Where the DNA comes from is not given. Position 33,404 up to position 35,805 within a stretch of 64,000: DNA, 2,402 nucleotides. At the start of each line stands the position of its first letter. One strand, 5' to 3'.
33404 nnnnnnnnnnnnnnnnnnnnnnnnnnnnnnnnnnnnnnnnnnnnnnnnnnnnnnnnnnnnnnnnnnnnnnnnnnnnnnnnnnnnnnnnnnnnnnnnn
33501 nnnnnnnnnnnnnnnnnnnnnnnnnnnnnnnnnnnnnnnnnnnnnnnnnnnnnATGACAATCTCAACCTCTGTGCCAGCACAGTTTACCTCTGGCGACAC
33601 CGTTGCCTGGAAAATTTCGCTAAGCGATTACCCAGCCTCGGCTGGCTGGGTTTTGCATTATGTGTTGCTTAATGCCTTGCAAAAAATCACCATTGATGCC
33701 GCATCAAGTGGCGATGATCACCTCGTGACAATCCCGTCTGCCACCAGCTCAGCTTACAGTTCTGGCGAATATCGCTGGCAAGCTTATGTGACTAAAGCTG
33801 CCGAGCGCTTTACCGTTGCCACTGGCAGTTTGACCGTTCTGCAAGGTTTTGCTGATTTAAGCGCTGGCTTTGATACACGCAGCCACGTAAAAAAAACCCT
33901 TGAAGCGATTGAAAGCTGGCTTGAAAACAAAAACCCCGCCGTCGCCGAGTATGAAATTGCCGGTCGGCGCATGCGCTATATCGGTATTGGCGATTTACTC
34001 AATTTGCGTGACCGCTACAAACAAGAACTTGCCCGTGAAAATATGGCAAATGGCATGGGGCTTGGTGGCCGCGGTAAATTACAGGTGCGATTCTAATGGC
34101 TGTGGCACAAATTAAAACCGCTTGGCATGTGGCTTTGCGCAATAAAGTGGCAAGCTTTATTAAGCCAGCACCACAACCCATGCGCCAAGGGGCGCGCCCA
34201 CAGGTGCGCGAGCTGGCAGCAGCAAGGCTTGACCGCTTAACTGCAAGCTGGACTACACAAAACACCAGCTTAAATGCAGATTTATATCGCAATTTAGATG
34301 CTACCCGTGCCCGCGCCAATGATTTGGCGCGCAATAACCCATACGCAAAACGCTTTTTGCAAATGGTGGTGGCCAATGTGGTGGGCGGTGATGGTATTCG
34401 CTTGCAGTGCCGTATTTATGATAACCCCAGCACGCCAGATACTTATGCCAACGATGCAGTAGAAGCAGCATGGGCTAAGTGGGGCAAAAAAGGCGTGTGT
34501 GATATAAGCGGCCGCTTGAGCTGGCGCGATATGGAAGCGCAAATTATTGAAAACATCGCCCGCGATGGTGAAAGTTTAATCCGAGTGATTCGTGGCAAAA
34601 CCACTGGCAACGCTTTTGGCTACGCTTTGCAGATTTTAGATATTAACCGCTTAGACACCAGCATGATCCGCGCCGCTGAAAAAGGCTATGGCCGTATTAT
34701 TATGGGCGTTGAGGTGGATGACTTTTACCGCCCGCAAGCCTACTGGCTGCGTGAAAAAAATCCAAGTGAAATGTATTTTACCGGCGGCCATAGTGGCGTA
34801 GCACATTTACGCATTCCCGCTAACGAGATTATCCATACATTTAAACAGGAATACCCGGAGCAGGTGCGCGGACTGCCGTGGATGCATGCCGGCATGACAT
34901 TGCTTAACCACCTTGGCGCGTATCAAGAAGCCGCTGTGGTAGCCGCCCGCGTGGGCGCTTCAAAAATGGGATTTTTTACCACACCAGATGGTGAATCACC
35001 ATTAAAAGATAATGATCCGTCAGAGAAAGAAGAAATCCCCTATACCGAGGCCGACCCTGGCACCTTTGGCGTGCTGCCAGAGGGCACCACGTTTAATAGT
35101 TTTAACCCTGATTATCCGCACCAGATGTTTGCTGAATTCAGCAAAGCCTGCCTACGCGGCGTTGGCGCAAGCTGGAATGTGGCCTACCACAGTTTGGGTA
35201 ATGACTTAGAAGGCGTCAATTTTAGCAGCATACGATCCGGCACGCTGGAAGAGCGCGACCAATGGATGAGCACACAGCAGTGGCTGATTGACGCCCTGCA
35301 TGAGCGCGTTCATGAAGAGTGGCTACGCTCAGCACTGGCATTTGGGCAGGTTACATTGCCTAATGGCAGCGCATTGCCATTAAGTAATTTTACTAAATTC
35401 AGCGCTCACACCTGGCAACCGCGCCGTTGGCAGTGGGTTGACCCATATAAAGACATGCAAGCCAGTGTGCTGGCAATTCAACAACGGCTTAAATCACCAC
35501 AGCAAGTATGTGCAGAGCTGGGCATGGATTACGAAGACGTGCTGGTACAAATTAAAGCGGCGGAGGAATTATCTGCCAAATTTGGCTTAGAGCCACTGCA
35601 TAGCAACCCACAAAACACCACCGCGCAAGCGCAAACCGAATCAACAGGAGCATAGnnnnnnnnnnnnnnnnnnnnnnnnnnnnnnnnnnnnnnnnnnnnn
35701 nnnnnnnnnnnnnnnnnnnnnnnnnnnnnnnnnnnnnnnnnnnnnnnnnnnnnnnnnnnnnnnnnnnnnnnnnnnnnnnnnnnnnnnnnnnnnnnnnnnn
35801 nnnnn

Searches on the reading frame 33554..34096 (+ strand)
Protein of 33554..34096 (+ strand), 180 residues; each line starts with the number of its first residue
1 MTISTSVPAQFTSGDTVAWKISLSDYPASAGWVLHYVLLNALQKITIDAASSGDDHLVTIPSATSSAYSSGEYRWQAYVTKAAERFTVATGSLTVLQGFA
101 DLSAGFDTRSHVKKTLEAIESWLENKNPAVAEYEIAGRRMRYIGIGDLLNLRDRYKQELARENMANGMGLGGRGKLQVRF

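Call 3: search_protein_families(library=pfam, proteins=[window:33554-34096:+], max_evalue=1)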
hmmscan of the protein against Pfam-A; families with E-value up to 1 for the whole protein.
window:33554-34096:+ (180 aa): 1 family
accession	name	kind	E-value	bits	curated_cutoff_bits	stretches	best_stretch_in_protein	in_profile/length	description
PF18371.6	FAD_SOX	-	0.19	12.5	26.5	1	84-130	24-71/104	Flavin adenine dinucleotide (FAD)-dependent sulfhydryl oxidase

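Call 4: search_protein_families(library=phrogs, proteins=[window:33554-34096:+], max_evalue=0.1)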
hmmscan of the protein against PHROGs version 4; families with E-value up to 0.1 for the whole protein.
window:33554-34096:+ (180 aa): 3 families
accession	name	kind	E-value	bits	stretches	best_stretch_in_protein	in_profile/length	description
phrog_5774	-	connector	8.3e-38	130.7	1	6-179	2-173/177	head-tail joining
phrog_3304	-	tail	0.06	14.2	1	11-106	21-119/177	L-shaped tail fiber protein assembly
phrog_1084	-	unknown function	0.069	14.2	0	58-99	72-114/123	unknown function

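Call 119: search_protein_families(library=ncbifam, proteins=[window:33554-34096:+], max_evalue=0.1)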
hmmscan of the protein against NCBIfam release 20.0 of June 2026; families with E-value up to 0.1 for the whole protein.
window:33554-34096:+ (180 aa): 1 family
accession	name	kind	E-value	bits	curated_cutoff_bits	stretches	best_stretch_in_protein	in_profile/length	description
NF038223.1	IcmN_DotK_IVB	equivalog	0.028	14.1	250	1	39-79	32-72/164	type IVB secretion system protein IcmN/DotK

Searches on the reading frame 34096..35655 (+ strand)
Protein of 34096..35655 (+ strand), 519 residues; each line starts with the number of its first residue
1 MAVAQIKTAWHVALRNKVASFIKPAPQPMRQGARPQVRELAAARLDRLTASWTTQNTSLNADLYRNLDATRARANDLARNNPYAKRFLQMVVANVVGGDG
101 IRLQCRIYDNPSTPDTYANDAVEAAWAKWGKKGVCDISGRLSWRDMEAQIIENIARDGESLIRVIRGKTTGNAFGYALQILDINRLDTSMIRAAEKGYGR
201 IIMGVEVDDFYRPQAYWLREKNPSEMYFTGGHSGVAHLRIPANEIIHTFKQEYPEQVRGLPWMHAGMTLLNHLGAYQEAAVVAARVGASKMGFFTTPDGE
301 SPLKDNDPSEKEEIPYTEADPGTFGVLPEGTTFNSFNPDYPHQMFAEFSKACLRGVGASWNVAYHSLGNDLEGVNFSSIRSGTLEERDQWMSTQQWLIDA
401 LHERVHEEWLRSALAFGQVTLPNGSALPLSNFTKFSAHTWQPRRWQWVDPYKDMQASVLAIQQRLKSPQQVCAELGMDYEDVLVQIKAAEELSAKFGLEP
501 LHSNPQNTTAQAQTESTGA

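Call 3: search_protein_families(library=pfam, proteins=[window:34096-35655:+], max_evalue=1)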
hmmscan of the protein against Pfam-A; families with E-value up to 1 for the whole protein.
window:34096-35655:+ (519 aa): 1 family
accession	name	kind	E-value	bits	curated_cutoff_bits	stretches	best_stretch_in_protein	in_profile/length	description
PF05136.18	Phage_portal_2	-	2.8e-94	316.7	32.9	1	47-394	3-354/354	Phage portal protein, lambda family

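Call 4: search_protein_families(library=phrogs, proteins=[window:34096-35655:+], max_evalue=0.1)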
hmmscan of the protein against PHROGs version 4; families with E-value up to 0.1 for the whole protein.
window:34096-35655:+ (519 aa): 7 families
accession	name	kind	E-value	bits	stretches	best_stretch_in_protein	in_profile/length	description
phrog_21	-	head and packaging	7.2e-100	336.5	1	17-516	13-521/1362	portal protein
phrog_537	-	head and packaging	7.3e-41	140.9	1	318-514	27-220/233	portal protein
phrog_33813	-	unknown function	3.8e-20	73.3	1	37-132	30-126/160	-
phrog_3993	-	unknown function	3.9e-06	27.9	1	50-190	36-181/195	-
phrog_27056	-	unknown function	0.00083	20.2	1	51-97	37-83/135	-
phrog_12037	-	unknown function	0.012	16.3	1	94-221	82-206/212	-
phrog_5862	-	unknown function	0.089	13.9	0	448-485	3-40/81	-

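Call 63: find_related_loci(query=window:34096-35655:+, collection=viral_contigs, flank=9000)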
Query window:34096-35655:+ (519 aa) in viral_contigs; peptide patterns used: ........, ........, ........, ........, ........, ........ (x = any residue, [..] = any of these).
24 stretches matched a pattern; 19 encode a relative of the query (tblastn E <= 1e-3); 19 distinct loci.
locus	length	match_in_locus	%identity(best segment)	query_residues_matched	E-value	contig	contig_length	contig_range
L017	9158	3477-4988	76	6-514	0e+0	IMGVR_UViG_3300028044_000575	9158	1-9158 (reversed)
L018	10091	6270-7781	76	6-514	0e+0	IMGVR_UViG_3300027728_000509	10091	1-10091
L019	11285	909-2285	39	40-511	3e-101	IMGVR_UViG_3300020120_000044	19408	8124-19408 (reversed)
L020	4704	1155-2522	39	40-511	3e-99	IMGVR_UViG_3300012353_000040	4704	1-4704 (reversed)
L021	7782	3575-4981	38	40-516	1e-98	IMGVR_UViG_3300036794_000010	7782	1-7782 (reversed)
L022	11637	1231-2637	38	40-516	7e-98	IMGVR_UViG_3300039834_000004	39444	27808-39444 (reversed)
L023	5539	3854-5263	37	40-517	4e-96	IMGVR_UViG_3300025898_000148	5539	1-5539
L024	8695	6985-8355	37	47-515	1e-95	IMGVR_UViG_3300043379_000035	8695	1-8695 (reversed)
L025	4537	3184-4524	38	40-499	6e-95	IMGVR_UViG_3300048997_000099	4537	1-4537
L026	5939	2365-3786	36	27-504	3e-92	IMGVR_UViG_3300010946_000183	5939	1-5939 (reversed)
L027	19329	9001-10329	36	40-499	1e-91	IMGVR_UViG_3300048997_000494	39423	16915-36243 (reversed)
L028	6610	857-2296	35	34-519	1e-90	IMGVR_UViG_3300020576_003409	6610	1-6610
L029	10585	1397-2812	37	40-519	2e-88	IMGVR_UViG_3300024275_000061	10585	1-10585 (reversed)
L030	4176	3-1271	38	87-517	1e-85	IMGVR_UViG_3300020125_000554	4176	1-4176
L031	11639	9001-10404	34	22-498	7e-85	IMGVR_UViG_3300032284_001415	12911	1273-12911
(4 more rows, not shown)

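Call 109: find_related_loci(query=window:34096-35655:+, collection=genome_contigs, flank=9000)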
Query window:34096-35655:+ (519 aa) in genome_contigs; peptide patterns used: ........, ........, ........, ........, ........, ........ (x = any residue, [..] = any of these).
19 stretches matched a pattern; 2 encode a relative of the query (tblastn E <= 1e-3); 2 distinct loci.
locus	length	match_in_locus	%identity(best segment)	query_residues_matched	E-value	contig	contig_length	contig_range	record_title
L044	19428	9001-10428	83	38-513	0e+0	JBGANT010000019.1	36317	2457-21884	MAG: Methylophilus sp. isolate MAG_AAO_H10.40 AAOH10-40_opera_contig_4495, whole genome shotgun sequence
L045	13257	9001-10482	27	30-515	1e-43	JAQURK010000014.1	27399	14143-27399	MAG: Candidatus Omnitrophota bacterium isolate STD1_71 NODE_3609_length_27399_cov_3.345556_Sandtown_D1, whole genome sho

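Call 112: search_protein_families(library=pfam, proteins=[L017:5006-6931:+], max_evalue=0.05)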
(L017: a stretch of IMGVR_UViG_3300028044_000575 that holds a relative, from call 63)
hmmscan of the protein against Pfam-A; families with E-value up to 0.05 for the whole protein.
L017:5006-6931:+ (641 aa): 1 family
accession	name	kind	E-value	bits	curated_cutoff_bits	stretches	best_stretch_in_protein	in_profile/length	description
PF23843.2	DUF7210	-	0.032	14.2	27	0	4-29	2-27/38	Domain of unknown function (DUF7210)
